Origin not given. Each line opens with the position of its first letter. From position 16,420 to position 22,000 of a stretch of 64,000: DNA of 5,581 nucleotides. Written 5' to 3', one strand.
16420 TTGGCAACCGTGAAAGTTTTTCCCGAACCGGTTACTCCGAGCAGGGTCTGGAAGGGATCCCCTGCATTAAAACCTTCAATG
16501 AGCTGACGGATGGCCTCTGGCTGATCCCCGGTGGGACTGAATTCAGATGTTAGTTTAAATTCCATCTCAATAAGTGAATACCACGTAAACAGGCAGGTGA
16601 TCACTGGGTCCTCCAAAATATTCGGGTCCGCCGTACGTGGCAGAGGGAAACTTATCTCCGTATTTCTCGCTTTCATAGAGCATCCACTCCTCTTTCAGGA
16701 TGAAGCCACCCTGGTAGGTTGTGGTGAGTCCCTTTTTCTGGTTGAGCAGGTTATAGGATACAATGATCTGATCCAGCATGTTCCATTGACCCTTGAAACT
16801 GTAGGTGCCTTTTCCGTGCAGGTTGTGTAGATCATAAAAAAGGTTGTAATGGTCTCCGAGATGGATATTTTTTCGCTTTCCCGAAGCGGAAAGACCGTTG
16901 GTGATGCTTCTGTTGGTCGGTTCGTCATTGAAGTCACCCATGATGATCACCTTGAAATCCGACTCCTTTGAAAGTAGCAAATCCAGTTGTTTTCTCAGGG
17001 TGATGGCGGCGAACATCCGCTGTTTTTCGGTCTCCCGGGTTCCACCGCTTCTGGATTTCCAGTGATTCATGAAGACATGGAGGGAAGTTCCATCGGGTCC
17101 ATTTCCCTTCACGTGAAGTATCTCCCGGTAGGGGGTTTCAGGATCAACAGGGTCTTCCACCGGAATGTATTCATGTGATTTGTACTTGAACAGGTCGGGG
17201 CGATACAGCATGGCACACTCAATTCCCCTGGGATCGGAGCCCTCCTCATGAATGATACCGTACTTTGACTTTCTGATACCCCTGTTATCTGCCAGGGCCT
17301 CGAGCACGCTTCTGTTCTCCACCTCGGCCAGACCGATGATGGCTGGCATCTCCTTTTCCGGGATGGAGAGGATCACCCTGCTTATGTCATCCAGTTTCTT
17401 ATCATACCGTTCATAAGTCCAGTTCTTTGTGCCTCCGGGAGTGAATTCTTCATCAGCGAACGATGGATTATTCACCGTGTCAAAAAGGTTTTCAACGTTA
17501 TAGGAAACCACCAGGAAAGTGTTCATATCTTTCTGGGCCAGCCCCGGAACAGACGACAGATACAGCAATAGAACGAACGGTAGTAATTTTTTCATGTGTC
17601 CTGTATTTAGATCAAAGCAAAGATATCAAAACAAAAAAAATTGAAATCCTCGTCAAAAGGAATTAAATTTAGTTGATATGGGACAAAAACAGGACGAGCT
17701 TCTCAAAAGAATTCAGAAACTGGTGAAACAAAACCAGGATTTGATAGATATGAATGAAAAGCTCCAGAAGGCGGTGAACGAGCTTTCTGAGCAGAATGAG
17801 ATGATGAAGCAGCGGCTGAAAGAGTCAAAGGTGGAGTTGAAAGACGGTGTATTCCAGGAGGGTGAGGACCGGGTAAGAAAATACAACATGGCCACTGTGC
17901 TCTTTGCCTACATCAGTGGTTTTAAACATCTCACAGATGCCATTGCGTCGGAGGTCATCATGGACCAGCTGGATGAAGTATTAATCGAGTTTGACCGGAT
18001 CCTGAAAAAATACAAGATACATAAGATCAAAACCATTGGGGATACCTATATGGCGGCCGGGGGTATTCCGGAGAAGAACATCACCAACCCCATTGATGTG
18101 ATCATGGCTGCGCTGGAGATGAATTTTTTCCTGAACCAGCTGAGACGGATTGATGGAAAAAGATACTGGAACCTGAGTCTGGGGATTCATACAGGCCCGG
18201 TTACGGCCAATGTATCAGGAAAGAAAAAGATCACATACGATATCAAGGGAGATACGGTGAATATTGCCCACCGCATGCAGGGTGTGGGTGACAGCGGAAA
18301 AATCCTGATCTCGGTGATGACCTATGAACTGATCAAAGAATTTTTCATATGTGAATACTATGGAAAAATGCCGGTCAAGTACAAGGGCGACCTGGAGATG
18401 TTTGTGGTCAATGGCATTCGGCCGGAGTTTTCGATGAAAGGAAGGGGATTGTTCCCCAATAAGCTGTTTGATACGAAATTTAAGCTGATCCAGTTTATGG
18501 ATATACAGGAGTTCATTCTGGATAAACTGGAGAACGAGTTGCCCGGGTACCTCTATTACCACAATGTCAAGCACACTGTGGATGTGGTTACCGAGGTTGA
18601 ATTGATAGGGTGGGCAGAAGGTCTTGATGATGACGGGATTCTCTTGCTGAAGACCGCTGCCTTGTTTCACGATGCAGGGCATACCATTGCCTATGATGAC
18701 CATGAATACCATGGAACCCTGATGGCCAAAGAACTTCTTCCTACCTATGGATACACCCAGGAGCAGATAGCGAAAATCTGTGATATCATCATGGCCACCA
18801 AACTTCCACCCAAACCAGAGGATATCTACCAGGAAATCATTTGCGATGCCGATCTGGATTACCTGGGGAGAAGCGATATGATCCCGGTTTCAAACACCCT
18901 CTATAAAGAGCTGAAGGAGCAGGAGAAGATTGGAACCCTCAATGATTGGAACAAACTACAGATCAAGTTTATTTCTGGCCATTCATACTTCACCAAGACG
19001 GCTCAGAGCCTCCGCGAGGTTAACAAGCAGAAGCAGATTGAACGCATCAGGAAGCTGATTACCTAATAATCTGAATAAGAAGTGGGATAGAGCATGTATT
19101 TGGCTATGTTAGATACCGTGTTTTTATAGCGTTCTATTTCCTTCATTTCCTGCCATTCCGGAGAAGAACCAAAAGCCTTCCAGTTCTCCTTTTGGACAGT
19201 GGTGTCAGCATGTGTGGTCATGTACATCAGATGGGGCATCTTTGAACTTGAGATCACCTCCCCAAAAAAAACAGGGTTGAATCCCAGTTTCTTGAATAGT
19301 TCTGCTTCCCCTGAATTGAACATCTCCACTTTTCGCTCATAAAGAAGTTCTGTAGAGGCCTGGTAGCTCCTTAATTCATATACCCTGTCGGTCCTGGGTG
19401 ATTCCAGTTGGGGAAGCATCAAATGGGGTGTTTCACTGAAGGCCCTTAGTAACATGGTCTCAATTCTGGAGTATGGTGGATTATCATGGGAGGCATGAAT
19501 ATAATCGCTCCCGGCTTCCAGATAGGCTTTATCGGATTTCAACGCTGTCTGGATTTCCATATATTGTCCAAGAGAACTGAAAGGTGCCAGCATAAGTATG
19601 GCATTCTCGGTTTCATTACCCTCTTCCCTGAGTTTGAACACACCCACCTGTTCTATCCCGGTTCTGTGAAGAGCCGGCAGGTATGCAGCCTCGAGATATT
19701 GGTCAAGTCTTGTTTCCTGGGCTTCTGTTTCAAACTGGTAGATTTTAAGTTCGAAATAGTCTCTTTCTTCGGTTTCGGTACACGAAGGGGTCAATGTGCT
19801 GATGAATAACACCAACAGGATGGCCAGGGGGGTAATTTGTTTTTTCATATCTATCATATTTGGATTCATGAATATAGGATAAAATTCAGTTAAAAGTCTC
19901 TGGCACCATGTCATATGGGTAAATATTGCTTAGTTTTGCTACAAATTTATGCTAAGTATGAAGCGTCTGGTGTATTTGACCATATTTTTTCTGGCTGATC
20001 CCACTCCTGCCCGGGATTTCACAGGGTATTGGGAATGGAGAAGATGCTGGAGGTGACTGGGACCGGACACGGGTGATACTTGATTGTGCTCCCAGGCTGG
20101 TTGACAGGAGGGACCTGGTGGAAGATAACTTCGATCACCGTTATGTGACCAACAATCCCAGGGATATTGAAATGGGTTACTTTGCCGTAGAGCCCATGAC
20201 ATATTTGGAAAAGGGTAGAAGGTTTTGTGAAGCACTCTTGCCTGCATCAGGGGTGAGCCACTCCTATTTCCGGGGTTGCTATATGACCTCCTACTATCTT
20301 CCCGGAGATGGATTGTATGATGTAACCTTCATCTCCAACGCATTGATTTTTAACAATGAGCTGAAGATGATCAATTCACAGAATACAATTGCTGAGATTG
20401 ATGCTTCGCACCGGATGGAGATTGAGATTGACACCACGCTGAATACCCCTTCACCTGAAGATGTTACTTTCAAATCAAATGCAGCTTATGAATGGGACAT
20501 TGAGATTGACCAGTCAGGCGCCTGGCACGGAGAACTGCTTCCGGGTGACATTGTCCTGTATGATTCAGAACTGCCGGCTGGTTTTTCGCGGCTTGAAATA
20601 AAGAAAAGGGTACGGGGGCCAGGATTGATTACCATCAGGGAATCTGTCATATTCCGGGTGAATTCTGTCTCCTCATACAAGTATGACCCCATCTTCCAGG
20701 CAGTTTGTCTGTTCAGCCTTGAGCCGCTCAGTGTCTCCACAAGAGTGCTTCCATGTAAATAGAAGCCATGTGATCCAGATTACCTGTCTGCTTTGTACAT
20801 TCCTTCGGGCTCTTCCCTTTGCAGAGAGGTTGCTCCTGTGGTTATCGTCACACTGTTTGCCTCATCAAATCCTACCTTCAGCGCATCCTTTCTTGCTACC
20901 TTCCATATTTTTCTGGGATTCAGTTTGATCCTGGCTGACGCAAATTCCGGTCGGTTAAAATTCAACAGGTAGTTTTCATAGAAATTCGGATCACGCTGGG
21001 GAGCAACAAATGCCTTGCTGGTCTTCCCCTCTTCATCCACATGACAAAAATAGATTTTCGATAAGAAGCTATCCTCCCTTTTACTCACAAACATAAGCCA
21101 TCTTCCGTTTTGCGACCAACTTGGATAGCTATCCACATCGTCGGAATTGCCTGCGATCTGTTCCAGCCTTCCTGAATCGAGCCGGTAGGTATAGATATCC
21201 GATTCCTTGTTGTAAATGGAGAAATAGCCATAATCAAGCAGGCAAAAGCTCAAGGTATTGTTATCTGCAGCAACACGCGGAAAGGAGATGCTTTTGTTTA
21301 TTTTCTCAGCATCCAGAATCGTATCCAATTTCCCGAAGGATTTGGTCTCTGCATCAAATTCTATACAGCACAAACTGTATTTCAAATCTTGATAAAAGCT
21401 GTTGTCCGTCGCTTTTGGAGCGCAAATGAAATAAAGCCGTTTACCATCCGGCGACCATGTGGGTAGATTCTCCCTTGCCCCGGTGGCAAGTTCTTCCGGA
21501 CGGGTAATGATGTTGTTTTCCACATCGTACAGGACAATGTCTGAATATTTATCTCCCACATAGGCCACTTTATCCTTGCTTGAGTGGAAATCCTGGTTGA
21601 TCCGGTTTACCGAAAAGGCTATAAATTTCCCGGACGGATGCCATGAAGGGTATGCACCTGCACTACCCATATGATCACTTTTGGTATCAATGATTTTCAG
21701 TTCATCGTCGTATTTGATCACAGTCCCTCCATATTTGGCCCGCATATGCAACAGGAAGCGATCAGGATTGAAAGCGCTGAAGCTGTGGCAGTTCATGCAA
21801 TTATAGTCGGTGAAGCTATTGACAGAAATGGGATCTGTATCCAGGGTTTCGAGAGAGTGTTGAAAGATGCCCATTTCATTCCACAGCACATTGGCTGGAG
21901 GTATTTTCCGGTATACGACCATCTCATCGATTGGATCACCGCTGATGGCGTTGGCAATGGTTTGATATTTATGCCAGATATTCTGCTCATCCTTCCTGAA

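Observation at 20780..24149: Tightly coupled pair: polytopic membrane protein with large soluble domain plus CXXCH-bearing TolB-like beta-propeller lipoprotein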

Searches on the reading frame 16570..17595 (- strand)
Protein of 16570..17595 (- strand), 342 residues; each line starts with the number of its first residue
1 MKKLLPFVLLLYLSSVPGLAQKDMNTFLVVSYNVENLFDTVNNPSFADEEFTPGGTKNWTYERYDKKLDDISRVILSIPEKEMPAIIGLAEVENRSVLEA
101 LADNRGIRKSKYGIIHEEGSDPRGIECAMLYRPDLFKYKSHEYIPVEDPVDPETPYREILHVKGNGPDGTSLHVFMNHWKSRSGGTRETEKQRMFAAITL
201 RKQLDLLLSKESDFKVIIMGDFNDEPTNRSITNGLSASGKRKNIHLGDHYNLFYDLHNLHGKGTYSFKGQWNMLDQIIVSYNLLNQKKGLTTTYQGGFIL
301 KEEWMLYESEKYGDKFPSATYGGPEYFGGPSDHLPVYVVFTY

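Call 61: search_protein_families(library=pfam, proteins=[window:16570-17595:-], max_evalue=0.01)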
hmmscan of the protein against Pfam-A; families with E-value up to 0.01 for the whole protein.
window:16570-17595:- (342 aa): 2 families
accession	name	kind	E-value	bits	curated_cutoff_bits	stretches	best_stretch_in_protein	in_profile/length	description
PF19580.5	Exo_endo_phos_3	-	4.4e-99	331.9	27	1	29-339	2-308/311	Endonuclease/Exonuclease/phosphatase family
PF03372.29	Exo_endo_phos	-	1.3e-07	32.1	24.5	1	63-289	14-212/225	Endonuclease/Exonuclease/phosphatase family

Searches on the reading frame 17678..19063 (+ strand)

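Call 61: search_protein_families(library=pfam, proteins=[window:17678-19063:+], max_evalue=0.01)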
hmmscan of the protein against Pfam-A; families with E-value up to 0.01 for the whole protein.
window:17678-19063:+ (462 aa): 3 families
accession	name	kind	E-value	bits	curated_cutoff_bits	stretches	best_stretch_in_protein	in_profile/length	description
PF00211.25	Guanylate_cyc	-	1.6e-39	135.8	21.9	1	67-245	4-182/183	Adenylate and Guanylate cyclase catalytic domain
PF01966.28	HD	-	2e-05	25.3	22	1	298-392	3-111/116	HD domain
PF21447.3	Ppx-GppA_III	-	0.0033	17.7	27.3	1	321-373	47-98/177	Ppx/GppA phosphatase, domain III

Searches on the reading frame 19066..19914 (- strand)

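Call 3: search_protein_families(library=pfam, proteins=[window:19066-19914:-], max_evalue=0.1)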
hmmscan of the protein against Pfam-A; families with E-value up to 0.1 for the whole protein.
window:19066-19914:- (283 aa): 3 families
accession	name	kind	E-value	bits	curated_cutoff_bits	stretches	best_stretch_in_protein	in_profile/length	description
PF07978.19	NIPSNAP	-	4.7e-12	46.4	22.3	2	179-281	1-101/102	NIPSNAP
PF18824.6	LPD11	-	0.011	16.2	27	1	225-266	27-68/69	Large polyvalent protein-associated domain 11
PF21614.2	DUF6854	-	0.079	13.7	27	0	204-270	27-93/96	Domain of unknown function (DUF6854)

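Call 4: search_protein_families(library=ncbifam, proteins=[window:19066-19914:-], max_evalue=0.1)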
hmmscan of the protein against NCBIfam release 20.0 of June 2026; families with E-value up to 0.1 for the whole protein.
window:19066-19914:- (283 aa): 0 families

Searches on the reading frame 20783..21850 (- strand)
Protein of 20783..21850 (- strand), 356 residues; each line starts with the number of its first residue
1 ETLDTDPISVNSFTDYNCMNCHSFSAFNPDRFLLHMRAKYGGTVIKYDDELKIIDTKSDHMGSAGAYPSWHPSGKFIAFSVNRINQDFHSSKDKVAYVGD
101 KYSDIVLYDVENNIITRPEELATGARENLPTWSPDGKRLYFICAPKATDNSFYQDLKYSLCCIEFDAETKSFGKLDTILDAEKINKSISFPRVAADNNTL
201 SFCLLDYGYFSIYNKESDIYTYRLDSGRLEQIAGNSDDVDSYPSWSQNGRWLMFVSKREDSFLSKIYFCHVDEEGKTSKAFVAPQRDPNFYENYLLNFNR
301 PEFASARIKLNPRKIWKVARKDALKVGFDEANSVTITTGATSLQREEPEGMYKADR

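Call 19: search_protein_families(library=pfam, proteins=[window:20783-21850:-], max_evalue=1)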
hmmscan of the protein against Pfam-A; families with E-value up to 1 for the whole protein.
window:20783-21850:- (356 aa): 4 families
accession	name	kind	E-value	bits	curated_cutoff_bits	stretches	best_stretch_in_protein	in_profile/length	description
PF07676.18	PD40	-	1.8e-15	56.9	20.9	3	121-141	5-25/38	WD40-like Beta Propeller Repeat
PF00930.27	DPPIV_N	-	8.5e-06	25.2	22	2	103-142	23-60/354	Dipeptidyl peptidase IV (DPP IV) N-terminal region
PF22627.1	AglB_core-like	-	0.02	15.7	27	0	232-259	37-64/111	AglB core domain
PF17992.7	Agarase_CBM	-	0.051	13.6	26.3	1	121-159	112-150/178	Agarase CBM like domain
